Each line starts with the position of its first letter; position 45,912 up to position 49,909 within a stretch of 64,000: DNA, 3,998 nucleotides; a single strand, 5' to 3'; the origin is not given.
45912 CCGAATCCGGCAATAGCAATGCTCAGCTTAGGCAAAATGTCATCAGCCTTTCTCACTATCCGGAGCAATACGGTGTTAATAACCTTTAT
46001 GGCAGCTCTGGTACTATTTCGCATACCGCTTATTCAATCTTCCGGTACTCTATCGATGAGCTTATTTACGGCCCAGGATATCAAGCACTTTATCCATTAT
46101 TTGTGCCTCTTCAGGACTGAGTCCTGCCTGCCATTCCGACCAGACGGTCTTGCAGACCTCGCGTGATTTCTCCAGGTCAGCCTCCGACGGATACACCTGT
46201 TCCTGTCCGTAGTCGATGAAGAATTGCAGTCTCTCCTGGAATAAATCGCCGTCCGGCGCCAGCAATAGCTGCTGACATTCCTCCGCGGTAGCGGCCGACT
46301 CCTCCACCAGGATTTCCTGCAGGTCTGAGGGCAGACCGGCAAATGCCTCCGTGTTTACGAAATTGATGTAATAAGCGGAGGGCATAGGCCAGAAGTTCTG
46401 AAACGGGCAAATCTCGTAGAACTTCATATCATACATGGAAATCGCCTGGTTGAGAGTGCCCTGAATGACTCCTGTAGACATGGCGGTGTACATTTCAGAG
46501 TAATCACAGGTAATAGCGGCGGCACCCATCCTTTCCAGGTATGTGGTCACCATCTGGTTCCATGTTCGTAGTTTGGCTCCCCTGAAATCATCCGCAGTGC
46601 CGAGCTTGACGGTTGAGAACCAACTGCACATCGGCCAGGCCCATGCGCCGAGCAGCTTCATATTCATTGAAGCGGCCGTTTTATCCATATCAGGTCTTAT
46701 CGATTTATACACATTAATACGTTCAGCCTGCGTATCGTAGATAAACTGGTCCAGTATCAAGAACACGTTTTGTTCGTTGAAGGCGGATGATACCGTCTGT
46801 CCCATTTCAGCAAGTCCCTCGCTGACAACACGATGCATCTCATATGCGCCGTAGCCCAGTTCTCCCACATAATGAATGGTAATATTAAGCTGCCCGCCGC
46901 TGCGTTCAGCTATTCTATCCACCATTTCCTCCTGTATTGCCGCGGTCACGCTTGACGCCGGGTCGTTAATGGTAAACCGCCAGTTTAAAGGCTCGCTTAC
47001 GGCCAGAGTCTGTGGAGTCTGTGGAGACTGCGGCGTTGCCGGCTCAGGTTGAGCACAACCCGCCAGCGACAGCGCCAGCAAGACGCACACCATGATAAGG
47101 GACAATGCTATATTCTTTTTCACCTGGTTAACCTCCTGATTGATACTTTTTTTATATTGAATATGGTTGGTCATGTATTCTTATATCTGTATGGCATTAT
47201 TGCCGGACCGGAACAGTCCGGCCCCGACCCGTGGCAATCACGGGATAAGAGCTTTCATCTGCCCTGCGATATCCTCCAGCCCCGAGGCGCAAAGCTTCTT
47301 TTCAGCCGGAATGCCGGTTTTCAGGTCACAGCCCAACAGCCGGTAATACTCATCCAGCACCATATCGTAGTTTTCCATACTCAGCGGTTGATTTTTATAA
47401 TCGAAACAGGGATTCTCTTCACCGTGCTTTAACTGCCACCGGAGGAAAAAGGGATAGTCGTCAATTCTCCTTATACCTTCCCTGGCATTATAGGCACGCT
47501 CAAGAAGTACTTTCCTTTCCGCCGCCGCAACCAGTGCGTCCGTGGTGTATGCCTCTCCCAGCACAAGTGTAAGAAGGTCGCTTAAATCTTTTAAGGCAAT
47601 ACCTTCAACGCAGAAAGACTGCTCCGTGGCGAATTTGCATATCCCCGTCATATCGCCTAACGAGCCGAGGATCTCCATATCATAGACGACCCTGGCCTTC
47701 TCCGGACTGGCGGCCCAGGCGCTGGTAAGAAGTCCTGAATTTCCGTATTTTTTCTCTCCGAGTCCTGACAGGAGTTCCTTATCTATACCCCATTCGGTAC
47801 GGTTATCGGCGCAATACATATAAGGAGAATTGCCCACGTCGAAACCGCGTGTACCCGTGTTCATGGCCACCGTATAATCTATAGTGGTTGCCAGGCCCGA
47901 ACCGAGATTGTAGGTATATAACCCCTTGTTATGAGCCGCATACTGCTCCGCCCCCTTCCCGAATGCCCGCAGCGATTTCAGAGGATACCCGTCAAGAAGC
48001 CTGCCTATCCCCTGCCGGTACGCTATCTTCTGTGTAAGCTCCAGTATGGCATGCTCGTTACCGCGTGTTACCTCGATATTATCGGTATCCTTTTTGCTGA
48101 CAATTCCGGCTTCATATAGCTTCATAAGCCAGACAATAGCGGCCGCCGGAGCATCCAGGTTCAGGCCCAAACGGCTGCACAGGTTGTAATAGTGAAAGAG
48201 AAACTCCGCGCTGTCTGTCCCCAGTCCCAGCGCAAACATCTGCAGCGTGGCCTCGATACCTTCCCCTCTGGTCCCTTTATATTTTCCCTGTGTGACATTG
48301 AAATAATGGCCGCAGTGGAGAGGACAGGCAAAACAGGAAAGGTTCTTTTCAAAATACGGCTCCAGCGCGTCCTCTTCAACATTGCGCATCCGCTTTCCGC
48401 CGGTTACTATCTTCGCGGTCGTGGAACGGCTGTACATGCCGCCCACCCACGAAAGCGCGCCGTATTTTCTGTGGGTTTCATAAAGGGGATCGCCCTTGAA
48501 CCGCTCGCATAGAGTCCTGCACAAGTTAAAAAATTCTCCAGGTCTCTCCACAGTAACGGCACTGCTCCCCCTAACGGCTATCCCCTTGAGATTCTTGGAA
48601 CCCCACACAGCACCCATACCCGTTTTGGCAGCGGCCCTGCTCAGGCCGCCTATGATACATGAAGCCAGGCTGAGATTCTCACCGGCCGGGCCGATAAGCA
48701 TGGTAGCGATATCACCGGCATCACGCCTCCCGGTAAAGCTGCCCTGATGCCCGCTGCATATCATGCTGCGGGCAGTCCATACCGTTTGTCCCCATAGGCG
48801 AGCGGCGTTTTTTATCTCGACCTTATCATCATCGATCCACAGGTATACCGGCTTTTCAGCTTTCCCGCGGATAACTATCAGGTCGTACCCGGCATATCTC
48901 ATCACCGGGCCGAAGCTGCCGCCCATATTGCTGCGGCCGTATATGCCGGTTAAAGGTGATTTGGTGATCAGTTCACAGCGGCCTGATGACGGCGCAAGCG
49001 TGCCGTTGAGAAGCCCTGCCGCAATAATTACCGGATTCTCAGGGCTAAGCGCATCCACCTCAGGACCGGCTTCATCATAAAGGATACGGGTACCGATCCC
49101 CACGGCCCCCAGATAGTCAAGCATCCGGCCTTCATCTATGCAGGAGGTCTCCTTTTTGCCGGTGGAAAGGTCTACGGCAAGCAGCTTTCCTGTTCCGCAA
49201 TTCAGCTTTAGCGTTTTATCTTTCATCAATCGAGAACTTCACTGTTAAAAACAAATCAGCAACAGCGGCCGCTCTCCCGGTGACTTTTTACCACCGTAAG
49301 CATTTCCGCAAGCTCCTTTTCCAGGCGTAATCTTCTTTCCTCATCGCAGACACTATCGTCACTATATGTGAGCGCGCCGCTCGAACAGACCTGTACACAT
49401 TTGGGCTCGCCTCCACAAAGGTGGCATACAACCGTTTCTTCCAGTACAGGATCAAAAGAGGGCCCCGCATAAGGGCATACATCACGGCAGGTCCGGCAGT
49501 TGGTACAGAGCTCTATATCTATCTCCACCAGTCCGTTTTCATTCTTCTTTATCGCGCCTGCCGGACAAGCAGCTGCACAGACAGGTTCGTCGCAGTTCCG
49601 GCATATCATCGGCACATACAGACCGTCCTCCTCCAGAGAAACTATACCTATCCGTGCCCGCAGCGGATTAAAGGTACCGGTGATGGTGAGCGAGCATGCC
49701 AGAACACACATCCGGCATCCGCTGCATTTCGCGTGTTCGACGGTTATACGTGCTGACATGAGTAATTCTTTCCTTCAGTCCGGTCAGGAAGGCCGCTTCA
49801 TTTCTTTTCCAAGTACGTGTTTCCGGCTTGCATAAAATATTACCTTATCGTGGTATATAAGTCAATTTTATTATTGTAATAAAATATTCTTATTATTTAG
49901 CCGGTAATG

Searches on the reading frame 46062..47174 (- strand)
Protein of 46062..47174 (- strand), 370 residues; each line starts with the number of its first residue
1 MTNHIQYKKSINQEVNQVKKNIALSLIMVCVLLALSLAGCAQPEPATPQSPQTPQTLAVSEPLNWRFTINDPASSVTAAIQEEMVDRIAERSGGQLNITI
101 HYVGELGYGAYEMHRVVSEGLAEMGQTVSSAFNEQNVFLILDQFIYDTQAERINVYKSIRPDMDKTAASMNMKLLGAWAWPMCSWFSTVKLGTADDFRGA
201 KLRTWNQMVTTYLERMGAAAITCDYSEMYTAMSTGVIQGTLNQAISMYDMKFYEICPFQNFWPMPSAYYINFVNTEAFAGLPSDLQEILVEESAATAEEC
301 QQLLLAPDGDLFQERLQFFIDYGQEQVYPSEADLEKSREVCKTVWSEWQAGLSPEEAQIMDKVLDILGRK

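Call 63: search_protein_families(library=pfam, proteins=[window:46062-47174:-], max_evalue=0.0001)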
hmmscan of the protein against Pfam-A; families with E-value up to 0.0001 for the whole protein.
window:46062-47174:- (370 aa): 1 family
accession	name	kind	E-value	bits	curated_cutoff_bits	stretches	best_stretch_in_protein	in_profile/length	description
PF03480.18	DctP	-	2.2e-30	106.4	23.4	1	74-347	9-281/286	Bacterial extracellular solute-binding protein, family 7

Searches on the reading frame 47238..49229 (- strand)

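Call 63: search_protein_families(library=pfam, proteins=[window:47238-49229:-], max_evalue=0.0001)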
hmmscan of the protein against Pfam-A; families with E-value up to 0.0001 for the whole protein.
window:47238-49229:- (663 aa): 2 families
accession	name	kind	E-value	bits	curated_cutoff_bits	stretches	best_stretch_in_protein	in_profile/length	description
PF02730.20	AFOR_N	-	4.4e-69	232.7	29.8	1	14-221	1-198/199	Aldehyde ferredoxin oxidoreductase, N-terminal domain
PF01314.23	AFOR_C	-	5.2e-56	190.9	27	1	237-650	3-384/385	Aldehyde ferredoxin oxidoreductase, domains 2 & 3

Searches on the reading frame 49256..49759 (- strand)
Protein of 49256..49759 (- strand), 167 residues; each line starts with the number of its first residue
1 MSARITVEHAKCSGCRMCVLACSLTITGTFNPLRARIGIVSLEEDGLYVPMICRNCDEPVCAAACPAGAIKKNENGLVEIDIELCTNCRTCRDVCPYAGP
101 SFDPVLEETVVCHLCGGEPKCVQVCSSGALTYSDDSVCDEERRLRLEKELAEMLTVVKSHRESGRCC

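Call 63: search_protein_families(library=pfam, proteins=[window:49256-49759:-], max_evalue=0.0001)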
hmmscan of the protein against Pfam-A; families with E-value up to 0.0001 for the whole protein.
window:49256-49759:- (167 aa): 9 families
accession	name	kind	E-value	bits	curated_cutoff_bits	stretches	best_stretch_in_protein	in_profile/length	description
PF13247.11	Fer4_11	-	3.7e-14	53.2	26.2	1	47-133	4-98/100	4Fe-4S dicluster domain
PF12838.12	Fer4_7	-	2e-10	41.4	27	1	53-97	2-50/52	4Fe-4S dicluster domain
PF13187.11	Fer4_9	-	3.7e-09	36.9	27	1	53-97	2-49/52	4Fe-4S dicluster domain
PF12837.12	Fer4_6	-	1.1e-08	35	25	0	78-98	2-22/24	4Fe-4S binding domain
PF13237.11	Fer4_10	-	6.6e-08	32.8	25.5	0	78-125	2-52/53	4Fe-4S dicluster domain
PF12797.12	Fer4_2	-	7.5e-07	29.2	24.5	1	78-97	3-22/22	4Fe-4S binding domain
PF00037.32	Fer4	-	4.4e-06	26.7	21.1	0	78-97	1-20/24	4Fe-4S binding domain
PF14697.11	Fer4_21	-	1.7e-05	25.3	35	0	53-97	8-53/59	4Fe-4S dicluster domain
PF12800.12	Fer4_4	-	1.7e-05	25.2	24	0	83-97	2-16/17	4Fe-4S binding domain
